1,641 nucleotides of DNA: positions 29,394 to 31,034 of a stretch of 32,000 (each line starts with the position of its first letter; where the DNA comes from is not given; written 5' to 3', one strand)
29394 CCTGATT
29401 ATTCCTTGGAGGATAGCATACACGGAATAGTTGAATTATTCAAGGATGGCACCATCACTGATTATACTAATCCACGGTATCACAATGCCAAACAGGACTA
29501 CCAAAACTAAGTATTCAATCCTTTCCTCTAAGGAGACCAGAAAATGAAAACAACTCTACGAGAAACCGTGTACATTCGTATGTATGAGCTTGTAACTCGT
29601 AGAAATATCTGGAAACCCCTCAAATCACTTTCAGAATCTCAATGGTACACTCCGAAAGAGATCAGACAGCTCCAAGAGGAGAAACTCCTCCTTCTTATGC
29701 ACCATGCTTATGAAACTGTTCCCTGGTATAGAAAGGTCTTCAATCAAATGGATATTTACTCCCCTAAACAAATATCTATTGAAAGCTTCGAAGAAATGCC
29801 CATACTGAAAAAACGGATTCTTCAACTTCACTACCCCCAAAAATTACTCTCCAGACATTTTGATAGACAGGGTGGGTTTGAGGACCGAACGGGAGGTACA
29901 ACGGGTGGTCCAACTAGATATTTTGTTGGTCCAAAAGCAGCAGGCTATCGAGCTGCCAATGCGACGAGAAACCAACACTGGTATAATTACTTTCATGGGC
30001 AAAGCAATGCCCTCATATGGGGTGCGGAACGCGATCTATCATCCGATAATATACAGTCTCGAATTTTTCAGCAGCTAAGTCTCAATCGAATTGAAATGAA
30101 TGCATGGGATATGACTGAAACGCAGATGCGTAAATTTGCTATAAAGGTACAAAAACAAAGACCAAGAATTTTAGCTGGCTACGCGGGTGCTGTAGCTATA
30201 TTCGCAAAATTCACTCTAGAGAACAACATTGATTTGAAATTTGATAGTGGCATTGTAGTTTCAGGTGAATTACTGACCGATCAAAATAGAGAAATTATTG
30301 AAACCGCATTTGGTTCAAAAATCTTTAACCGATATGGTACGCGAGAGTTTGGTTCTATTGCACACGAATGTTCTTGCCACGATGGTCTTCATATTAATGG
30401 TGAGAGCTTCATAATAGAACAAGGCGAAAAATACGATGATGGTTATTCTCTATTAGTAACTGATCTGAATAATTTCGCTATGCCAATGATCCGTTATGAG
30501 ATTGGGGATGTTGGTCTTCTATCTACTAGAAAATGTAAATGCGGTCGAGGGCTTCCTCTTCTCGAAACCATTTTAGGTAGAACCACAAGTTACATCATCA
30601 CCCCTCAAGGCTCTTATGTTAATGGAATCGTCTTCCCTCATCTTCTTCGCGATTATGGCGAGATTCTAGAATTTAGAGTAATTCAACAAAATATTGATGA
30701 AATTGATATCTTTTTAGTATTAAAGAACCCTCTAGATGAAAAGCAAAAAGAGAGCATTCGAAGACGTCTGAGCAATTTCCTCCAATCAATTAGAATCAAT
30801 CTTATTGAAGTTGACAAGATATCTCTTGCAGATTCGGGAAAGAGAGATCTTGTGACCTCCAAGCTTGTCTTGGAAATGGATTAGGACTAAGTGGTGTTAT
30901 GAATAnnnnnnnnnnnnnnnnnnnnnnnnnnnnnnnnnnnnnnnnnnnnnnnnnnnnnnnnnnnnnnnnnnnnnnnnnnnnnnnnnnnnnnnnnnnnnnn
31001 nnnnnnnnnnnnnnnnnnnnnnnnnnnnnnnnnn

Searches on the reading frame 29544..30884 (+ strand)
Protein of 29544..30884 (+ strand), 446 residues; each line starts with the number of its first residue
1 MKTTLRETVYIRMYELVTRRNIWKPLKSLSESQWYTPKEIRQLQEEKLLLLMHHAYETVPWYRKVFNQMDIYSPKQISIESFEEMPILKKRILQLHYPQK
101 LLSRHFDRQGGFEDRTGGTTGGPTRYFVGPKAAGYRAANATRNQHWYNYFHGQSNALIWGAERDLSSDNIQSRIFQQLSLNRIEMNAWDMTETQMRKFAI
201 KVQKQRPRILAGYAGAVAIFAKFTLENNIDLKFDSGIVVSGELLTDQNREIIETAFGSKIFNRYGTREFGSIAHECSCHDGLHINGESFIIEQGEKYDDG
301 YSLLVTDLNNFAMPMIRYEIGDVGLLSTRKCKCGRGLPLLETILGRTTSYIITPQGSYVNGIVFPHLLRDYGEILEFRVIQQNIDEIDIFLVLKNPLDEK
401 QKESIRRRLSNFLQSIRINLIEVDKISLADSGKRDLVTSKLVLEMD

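Call 5: search_protein_families(library=ncbifam, proteins=[window:29544-30884:+], max_evalue=0.01)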
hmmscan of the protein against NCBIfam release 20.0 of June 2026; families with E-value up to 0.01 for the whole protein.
window:29544-30884:+ (446 aa): 7 families
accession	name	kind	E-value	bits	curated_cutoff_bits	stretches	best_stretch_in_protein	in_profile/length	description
NF045666.1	DVU1553_fam_AMP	equivalog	3.4e-28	98.7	300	2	179-346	154-330/331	DVU_1553 family AMP-dependent CoA ligase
NF041878.1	paak_haloarch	equivalog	5.1e-26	91.2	700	2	235-433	203-411/427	phenylacetate--CoA ligase PaaK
TIGR02304.1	aden_form_hyp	equivalog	1.4e-22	80.3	251.9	1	22-424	6-405/430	F390 synthetase-related protein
NF053551.1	FlxY_rubin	equivalog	2.6e-21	75.9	520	2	223-413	185-391/424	flexirubin biosynthesis putative acyl-CoA ligase FlxY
TIGR02155.1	PA_CoA_ligase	equivalog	2.8e-18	65.7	646.3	2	38-124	6-91/422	phenylacetate--CoA ligase PaaK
TIGR03335.1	F390_ftsA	equivalog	4.8e-12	45.3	458.7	1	39-287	13-258/445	coenzyme F390 synthetase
NF041217.1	BagE_FevW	exception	3.7e-11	42.6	800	1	237-347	197-311/424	bagremycin/ferroverdin synthetase BagE/FevW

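Call 6: search_protein_families(library=pfam, proteins=[window:29544-30884:+], max_evalue=10)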
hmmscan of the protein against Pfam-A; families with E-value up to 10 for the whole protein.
window:29544-30884:+ (446 aa): 0 families
